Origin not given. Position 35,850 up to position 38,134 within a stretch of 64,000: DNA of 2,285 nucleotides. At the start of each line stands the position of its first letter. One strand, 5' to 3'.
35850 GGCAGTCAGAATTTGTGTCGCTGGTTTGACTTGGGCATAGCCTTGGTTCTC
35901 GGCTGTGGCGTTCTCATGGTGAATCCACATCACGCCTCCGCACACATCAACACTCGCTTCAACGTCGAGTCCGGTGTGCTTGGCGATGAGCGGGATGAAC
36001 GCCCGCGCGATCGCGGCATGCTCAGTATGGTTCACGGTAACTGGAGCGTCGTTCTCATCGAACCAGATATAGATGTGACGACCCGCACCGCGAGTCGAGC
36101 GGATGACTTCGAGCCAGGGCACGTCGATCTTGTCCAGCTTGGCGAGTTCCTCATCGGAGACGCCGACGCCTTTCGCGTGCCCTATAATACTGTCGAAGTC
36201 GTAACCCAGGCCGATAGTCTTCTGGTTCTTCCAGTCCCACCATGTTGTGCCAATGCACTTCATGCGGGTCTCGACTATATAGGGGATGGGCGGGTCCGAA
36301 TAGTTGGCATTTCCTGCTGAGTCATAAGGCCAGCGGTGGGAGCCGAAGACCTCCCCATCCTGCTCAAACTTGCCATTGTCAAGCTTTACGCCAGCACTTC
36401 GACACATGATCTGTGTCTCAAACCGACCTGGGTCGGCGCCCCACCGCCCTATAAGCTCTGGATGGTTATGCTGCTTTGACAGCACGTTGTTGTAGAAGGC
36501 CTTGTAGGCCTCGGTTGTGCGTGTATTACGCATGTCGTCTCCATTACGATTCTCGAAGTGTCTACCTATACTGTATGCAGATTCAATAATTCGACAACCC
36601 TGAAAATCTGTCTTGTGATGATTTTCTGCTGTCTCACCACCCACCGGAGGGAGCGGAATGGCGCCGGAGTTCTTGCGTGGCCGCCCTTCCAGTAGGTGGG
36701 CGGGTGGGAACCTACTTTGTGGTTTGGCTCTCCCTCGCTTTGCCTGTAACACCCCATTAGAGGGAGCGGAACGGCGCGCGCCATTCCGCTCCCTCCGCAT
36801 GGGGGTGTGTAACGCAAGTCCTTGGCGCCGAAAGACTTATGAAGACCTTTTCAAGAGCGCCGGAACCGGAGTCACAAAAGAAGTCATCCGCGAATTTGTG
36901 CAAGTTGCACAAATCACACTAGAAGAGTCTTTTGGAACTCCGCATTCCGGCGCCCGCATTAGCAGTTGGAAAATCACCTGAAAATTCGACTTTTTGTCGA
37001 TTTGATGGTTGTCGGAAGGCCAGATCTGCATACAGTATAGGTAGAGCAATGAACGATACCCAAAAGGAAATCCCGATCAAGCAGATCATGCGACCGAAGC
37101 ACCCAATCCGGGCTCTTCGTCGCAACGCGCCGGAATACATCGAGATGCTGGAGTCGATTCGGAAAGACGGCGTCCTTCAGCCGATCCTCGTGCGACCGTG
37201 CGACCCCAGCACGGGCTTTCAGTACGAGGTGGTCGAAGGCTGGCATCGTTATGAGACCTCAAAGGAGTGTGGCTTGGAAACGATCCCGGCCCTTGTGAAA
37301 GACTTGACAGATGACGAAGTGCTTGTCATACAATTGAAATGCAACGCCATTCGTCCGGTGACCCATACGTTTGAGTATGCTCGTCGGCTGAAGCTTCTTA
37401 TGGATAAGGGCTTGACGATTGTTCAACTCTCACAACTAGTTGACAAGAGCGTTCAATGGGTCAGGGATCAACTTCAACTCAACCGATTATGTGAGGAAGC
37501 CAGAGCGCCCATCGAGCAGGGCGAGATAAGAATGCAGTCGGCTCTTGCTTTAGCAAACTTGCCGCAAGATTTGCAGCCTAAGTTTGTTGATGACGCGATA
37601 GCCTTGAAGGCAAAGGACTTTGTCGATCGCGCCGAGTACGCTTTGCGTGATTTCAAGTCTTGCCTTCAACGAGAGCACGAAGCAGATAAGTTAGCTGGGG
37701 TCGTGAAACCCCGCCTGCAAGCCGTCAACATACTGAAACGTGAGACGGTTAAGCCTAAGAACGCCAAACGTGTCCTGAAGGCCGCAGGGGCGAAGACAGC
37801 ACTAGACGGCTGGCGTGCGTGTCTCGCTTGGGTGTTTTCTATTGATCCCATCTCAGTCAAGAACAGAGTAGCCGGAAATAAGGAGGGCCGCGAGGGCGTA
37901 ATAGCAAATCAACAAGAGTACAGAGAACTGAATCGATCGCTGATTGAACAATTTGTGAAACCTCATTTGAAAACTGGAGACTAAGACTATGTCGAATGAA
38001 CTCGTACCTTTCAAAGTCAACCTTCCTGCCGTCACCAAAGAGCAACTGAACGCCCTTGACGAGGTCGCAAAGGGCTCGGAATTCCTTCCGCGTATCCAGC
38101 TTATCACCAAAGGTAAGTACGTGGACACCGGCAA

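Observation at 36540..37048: Nested-palindrome intergenic control region between divergent primase-helicase and ParB genes: candidate origin with twin promoters/operators and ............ iterons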

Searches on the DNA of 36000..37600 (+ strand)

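Call 4: search_dna_similar(query=window:36300-37300:+, collection=phages, mode=distant)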
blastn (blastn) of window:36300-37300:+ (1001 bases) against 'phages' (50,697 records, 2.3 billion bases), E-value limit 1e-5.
No match.

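Call 5: search_dna_similar(query=window:36300-37300:+, collection=plasmids, mode=distant)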
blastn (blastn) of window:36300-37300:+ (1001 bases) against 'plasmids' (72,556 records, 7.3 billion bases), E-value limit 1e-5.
No match.
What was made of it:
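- No match was found in the phage or plasmid collections (calls 4, 5).
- Tried and rejected: blastn of the region against the phage and plasmid collections gave no match (calls 4, 5).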

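Call 6: search_rna_families(source=window, start=36000, end=37600, threshold=evalue, max_evalue=10)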
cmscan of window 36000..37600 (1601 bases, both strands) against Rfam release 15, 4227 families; matches with E-value up to 10: 0.
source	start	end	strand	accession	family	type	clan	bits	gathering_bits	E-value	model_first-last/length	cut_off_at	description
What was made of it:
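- On Structured non-coding RNA (any Rfam family): There were 0 matches at E up to 10 over 36000-37600 (call 6).
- No Rfam family matches, even at E up to 10 (call 6).
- Tried and rejected: Rfam gave nothing (call 6).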

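Call 64: build_rna_model(alignment_id=A4, structure=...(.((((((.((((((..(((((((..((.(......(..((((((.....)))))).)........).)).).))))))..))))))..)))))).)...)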
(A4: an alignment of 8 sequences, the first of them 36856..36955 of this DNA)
Model R1 built from alignment A4 (8 sequences, 103 columns); structure: as given.
model positions 99; base pairs 30; branch points 0; effective number of sequences 2.93; information 0.59 bits per position. Calibrated on 0.2 Mb of random sequence (short: E-values are rough).
structure used (alignment columns):
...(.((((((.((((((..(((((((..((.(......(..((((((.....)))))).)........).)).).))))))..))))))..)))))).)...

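Call 65: search_with_rna_model(model_id=R1, sources=[window, L001, L002, L003, L070, L071, L072, L074, L075, L076, L077, L078, L080, L081, L082, L083, L084, L085, L086, L087, L088, L089, L090, L091, L092, L006, L007, L008, L009, L010, L011, L014, L021, L027, L034, L035, L037, L045, L048, L056, L057, L062, L063, L066, L067], max_evalue=1, make_alignment=true)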
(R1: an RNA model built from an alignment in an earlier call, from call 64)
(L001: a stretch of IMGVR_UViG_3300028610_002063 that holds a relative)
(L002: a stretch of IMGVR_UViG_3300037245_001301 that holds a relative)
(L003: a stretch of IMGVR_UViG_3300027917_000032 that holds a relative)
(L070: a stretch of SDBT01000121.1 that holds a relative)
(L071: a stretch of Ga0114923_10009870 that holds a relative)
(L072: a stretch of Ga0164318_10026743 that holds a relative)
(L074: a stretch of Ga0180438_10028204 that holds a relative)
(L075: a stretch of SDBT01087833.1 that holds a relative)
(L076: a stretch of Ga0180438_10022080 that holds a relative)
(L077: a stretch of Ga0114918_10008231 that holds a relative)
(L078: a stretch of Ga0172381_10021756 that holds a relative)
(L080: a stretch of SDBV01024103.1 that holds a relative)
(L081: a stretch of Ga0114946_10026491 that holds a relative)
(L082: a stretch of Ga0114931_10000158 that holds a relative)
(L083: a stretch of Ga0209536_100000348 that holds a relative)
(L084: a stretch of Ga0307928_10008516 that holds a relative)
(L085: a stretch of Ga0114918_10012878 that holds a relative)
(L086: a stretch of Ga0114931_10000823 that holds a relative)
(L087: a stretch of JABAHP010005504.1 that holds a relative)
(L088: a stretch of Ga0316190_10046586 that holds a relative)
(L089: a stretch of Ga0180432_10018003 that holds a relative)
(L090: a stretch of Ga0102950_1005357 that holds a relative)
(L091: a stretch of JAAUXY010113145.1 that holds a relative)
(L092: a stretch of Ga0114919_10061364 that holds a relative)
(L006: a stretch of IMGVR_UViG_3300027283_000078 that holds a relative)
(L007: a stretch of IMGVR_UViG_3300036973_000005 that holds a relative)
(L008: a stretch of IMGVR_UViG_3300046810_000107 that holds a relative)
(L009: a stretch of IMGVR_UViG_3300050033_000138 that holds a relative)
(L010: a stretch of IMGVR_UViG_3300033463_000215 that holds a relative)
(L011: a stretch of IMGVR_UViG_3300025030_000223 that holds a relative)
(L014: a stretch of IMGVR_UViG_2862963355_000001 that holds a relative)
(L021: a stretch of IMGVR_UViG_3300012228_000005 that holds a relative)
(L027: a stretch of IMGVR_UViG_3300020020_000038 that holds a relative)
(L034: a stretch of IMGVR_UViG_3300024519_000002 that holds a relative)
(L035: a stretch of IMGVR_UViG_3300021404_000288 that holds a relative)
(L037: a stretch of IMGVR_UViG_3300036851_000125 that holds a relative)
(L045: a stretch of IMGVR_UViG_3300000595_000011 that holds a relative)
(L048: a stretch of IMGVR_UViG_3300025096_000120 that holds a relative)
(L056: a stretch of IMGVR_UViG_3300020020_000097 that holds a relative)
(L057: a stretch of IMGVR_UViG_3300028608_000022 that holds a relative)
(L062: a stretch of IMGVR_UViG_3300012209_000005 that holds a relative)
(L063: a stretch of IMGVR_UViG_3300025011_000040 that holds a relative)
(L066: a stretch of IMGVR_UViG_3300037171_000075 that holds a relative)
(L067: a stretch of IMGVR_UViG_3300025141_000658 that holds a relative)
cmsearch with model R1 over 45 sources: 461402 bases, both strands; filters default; matches with E-value up to 1: 27.
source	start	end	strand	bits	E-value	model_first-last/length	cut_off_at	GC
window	36856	36954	+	102.1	4.3e-25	1-99/99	no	0.52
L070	2580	2678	-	96.1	2.1e-23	1-99/99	no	0.57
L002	5210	5307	-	94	8e-23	1-99/99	no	0.57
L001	1944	2042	-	90.6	6.7e-22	1-99/99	no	0.6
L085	2552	2649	-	76.6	5.5e-18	1-99/99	no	0.53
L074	2576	2674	-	75.2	1.3e-17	1-99/99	no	0.55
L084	2511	2609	-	71.4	1.5e-16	1-99/99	no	0.57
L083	2566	2665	-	71.3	1.7e-16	1-99/99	no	0.5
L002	5210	5307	+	54.4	8.4e-12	1-99/99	no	0.57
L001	1945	2042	+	54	1.1e-11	1-99/99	no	0.59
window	36856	36954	-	53.3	1.7e-11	1-99/99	no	0.52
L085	2553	2650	+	51.4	5.6e-11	1-99/99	no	0.53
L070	2581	2678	+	50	1.4e-10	1-99/99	no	0.56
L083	2567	2667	+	44.2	5.7e-09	1-99/99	no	0.5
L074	2576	2674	+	40.2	7.4e-08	1-99/99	no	0.55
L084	2511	2610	+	33.9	4e-06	1-99/99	no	0.56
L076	2585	2690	+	27.3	0.00028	1-99/99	no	0.52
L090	2523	2615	+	22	0.0086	1-99/99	no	0.41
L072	293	382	-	19.7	0.038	1-99/99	no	0.47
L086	2603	2709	+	19.4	0.045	1-99/99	no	0.5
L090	2672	2715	-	19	0.058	1-99/99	no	0.55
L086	2603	2709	-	18.9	0.063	1-99/99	no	0.5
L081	1691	1794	-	17.8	0.13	1-99/99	no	0.43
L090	2524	2608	-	17.4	0.16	1-99/99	no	0.41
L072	434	478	-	16.9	0.23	1-99/99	no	0.51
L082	2574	2683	-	16.8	0.24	1-99/99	no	0.47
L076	2583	2690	-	15.9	0.43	1-99/99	no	0.53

Alignment A5: 27 matches aligned to the model, 155 columns, each read 5' to 3' on its own strand. Consensus structure (alignment columns), stored with it:
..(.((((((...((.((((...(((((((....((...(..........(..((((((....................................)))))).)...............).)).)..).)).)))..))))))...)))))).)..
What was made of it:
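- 36856..36954 (.): Right ~100-nt stem-loop: the tandem words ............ (36860-36871) face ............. (36938-36950) across a more A+T-rich centre that holds the palindrome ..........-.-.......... (36894-36914). This is the candidate core origin. A covariance model finds it in 6 relatives not used to build the model and in no control locus (calls 64, 65).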

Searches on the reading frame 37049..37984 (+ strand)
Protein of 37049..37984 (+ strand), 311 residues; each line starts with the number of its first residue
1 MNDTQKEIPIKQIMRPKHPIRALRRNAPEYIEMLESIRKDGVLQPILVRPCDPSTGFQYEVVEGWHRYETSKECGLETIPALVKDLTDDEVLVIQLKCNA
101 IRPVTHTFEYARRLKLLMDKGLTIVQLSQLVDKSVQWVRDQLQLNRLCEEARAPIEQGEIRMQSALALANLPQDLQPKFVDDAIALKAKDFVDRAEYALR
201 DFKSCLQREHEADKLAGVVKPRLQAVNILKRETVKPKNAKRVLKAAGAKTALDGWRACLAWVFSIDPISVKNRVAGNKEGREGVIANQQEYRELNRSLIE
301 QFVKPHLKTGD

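Call 12: search_protein_families(library=pfam, proteins=[window:37049-37984:+], max_evalue=0.01)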
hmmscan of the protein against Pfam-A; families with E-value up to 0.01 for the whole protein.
window:37049-37984:+ (311 aa): 2 families
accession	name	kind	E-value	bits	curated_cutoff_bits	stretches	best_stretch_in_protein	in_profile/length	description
PF02195.25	ParB_N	-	5.4e-17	62.1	26.3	1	6-96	4-90/95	ParB N-terminal domain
PF17762.8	HTH_ParB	-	1.1e-07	32.4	22.6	1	107-185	5-85/102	ParB HTH domain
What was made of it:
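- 37049..37984 (+): ParB/Spo0J/Noc-type protein (311 aa: N-terminal ParB domain plus HTH). Its ATG lies 3 nt after the arm, so the mRNA is inferred to be nearly leaderless. Pfam ParB_N and HTH_ParB (call 12).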

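Call 13: search_protein_families(library=phrogs, proteins=[window:37049-37984:+], max_evalue=0.01)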
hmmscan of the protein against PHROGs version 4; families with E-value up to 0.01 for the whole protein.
window:37049-37984:+ (311 aa): 17 families
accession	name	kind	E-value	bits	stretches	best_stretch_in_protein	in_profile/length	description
phrog_4715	-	DNA, RNA and nucleotide metabolism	7.7e-23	81.7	1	3-183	145-343/630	ParB-like partition protein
phrog_3264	-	DNA, RNA and nucleotide metabolism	1.8e-18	68.3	1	6-221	50-243/337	ParB-like partition protein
phrog_1033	-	DNA, RNA and nucleotide metabolism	2.9e-16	61.2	1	32-198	60-229/334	ParB-like partition protein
phrog_6218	-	DNA, RNA and nucleotide metabolism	5.1e-16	59.9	1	4-173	4-170/506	ParB-like partition protein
phrog_18726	-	unknown function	7.5e-10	39.1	1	76-183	105-212/572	-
phrog_3951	-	unknown function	7.5e-09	36.5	1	4-100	17-112/301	-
phrog_2159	-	DNA, RNA and nucleotide metabolism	1.6e-07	32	1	35-73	89-124/365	ParB-like partition protein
phrog_8071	-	DNA, RNA and nucleotide metabolism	8.8e-07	29.5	1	24-100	23-94/389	ParB-like partition protein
phrog_620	-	DNA, RNA and nucleotide metabolism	1.3e-06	29.6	1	7-101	11-97/217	ParB-like partition protein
phrog_7405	-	unknown function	2.4e-06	28.4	1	32-101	49-117/250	-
phrog_723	-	DNA, RNA and nucleotide metabolism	6.6e-05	23.8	1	33-89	36-92/223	ParB-like partition protein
phrog_498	-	other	0.00012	21.8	1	25-101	52-125/633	DNA methyltransferase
phrog_940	-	DNA, RNA and nucleotide metabolism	0.00061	20.1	1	24-102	25-95/388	nuclease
phrog_26387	-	DNA, RNA and nucleotide metabolism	0.0013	19.2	1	30-85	33-86/252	ParB-like partition nuclease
phrog_27360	-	unknown function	0.0024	18.2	1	23-74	24-74/312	-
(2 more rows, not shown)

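Call 18: find_related_loci(query=window:37049-37984:+, collection=viral_contigs, flank=6000)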
Query window:37049-37984:+ (311 aa) in viral_contigs; peptide patterns used: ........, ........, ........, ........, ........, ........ (x = any residue, [..] = any of these).
3 stretches matched a pattern, but none encodes a relative of the query by tblastn (E <= 1e-3).
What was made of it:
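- Tried and rejected: A viral-contig scan with ParB gave nothing (call 18).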

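Call 62: search_solved_structures(query=window:37049-37984:+, max_evalue=0.01)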
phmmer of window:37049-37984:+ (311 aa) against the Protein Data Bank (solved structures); distinct sequences matched with E-value up to 0.01: 12.
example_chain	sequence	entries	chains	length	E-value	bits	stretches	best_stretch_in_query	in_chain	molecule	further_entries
1vz0_A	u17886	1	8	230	2.3e-20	76.7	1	15-173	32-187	Chromosome-partitioning protein Spo0J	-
6t1f_A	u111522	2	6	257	5.5e-20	75.5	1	6-204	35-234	Chromosome-partitioning protein ParB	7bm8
7bnk_A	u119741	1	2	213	3e-15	60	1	7-179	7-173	ParB family protein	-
7bnr_A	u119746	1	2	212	3e-15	60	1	7-179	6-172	ParB family protein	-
7o0n_A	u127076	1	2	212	3.1e-15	59.9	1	7-179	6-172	ParB family protein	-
7ng0_A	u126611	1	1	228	2.8e-12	50.2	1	6-194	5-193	Nucleoid occlusion protein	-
7nfu_A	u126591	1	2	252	4.3e-12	49.6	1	6-194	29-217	Nucleoid occlusion protein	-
6sdk_A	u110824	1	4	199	5.4e-11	46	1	5-172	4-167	Stage 0 sporulation protein J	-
7ol9_A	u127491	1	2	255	8.4e-11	45.4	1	7-196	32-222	Nucleoid occlusion protein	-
4umk_A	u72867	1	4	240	1.2e-09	41.6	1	8-204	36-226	PROBABLE CHROMOSOME-PARTITIONING PROTEIN PARB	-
6ky4_A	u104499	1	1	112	0.00082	22.4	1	7-87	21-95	Sulfiredoxin, chloroplastic/mitochondrial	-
8qa8_A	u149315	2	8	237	0.0031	20.5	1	27-162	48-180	Transcriptional repressor protein KorB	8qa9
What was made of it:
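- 37049..37984 (+): PDB sequence hits to Spo0J, ParB and Noc, E from 2e-20 to 1e-9 (call 62).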

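Call 103: search_protein_families(library=ncbifam, proteins=[window:37049-37984:+], max_evalue=0.01)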
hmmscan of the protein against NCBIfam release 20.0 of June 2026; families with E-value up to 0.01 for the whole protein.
window:37049-37984:+ (311 aa): 8 families
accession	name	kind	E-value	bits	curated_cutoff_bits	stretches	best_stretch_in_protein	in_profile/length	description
TIGR00180.1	parB_part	domain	3.6e-22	79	58.45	1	3-173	3-174/186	ParB/RepB/Spo0J family partition protein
TIGR04285.1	nucleoid_noc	exception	4.9e-19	68.7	315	1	7-227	4-220/255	nucleoid occlusion protein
TIGR03734.1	PRTRC_parB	hypoth_equivalog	1.6e-17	63.2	278.6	1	24-185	11-174/555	PRTRC system ParB family protein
TIGR03454.1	partition_RepB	equivalog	1.4e-10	41.1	201.5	1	23-102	81-158/325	plasmid partitioning protein RepB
NF010440.0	PRK13866.1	equivalog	1.1e-06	28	522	1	28-104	88-162/336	plasmid partitioning protein RepB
NF053625.1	SerKinSerKArch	equivalog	6.2e-06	25.5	380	1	32-110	37-114/244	ADP-dependent L-serine kinase SerK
NF007914.1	PRK10628.1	equivalog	0.0068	15.7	233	1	81-132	117-168/262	4,5-DOPA-extradiol-dioxygenase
NF010406.0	PRK13832.1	subfamily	0.0069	15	640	1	32-140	31-138/578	plasmid partitioning protein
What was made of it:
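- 37049..37984 (+): TIGR00180 scores above its cutoff (call 103).
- On ParABS partition site: Calls 12, 62 and 103.
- The gap abuts a canonical ParB/Spo0J/Noc-type gene with an HTH, and KorB is a weak PDB hit (calls 12, 62, 103).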
